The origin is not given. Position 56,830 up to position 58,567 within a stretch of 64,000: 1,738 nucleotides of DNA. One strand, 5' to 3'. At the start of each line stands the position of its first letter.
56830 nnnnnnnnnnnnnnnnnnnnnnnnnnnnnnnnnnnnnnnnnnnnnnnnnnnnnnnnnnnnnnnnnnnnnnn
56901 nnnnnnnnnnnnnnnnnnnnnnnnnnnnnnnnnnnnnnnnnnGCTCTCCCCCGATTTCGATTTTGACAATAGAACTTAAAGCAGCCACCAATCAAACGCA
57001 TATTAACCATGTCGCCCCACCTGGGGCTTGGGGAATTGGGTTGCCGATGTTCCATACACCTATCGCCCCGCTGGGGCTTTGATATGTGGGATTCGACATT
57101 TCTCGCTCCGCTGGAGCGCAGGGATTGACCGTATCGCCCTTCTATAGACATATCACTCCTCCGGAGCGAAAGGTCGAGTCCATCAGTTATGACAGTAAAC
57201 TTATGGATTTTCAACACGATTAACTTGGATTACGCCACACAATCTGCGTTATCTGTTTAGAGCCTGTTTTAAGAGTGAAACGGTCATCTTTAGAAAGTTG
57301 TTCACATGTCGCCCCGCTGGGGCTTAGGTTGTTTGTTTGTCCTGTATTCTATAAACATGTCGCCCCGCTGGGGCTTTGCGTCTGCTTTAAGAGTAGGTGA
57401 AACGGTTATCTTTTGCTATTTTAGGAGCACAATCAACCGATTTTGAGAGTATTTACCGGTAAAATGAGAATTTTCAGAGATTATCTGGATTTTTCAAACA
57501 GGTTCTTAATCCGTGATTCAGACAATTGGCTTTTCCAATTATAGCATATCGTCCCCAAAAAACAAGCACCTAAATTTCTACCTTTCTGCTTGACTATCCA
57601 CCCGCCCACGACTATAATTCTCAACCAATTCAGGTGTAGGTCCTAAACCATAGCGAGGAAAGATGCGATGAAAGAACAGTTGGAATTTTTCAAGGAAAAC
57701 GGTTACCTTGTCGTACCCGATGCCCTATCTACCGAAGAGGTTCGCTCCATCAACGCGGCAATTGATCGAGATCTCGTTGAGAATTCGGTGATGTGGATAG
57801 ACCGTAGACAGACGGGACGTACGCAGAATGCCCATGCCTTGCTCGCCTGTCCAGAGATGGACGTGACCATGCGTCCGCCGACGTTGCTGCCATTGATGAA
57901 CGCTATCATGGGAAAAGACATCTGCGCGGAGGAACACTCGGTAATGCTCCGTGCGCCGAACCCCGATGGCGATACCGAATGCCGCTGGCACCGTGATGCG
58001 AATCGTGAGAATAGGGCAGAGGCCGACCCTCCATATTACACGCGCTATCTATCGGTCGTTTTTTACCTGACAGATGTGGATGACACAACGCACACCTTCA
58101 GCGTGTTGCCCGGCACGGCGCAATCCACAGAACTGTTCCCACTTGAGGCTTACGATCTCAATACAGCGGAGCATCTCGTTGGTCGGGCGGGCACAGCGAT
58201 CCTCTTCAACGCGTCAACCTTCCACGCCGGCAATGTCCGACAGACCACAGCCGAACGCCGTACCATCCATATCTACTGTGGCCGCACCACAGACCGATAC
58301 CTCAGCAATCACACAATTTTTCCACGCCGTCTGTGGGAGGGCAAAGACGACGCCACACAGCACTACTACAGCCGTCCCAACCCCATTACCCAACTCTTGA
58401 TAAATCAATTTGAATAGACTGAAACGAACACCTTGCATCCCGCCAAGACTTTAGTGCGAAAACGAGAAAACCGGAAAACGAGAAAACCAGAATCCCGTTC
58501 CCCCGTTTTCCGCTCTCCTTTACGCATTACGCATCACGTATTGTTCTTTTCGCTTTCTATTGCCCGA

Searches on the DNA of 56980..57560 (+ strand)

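Call 42: search_rna_families(source=window, start=56980, end=57560, threshold=evalue, max_evalue=5)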
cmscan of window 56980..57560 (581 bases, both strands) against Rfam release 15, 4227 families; matches with E-value up to 5: 3.
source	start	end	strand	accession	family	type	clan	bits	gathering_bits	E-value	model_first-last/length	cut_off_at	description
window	57387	57496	+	RF00635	HAR1A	Gene; lncRNA;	-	21.8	40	3.7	1-118/118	no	Highly accelerated region 1A/1B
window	57405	57527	+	RF02326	TtnuHACA19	Gene; snRNA; snoRNA; HACA-box;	-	19.4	100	1.9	1-121/121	no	Tetrahymena snoRNA TtnuHACA19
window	57435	57504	-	RF01194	sn2903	Gene; snRNA; snoRNA; CD-box;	CL00066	15.3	50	1.7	1-91/91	no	Small nucleolar RNA sn2903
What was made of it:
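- On Known structured RNA family (Rfam 15): Only chance-level eukaryotic hits at E above 1 around c5 (call 42).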

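Call 56: search_dna_similar(query=window:57260-57505:+, collection=plasmids, mode=distant, max_evalue=0.001, max_rows=10)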
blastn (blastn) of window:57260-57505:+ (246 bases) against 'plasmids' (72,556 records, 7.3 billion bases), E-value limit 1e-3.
No match.

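Call 57: search_dna_similar(query=window:57260-57505:+, collection=phages, mode=distant, max_evalue=0.001, max_rows=10)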
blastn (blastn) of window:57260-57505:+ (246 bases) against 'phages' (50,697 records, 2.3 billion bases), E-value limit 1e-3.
No match.

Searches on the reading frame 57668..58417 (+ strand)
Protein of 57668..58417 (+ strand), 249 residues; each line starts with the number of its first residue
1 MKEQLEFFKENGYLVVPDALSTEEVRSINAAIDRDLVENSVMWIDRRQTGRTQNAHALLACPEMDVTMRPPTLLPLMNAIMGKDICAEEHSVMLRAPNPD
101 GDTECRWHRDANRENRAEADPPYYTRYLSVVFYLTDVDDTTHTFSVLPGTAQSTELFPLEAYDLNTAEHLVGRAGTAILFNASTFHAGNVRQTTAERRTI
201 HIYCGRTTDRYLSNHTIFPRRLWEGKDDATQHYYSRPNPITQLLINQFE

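Call 12: search_protein_families(library=pfam, proteins=[window:57668-58417:+])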
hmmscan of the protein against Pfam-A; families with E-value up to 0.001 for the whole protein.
window:57668-58417:+ (249 aa): 2 families
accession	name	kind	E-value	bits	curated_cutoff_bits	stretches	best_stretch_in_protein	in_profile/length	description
PF05721.19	PhyH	-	1.2e-16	62.1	22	1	8-198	1-212/213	Phytanoyl-CoA dioxygenase (PhyH)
PF13640.12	2OG-FeII_Oxy_3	-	0.00026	22.3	27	1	103-203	10-96/98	2OG-Fe(II) oxygenase superfamily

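Call 33: find_encoding_contigs(protein=window:57668-58417:+, flank=10000, max_places=6)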
Protein window:57668-58417:+ (249 aa): no gene with exactly this product is on record in the collection.
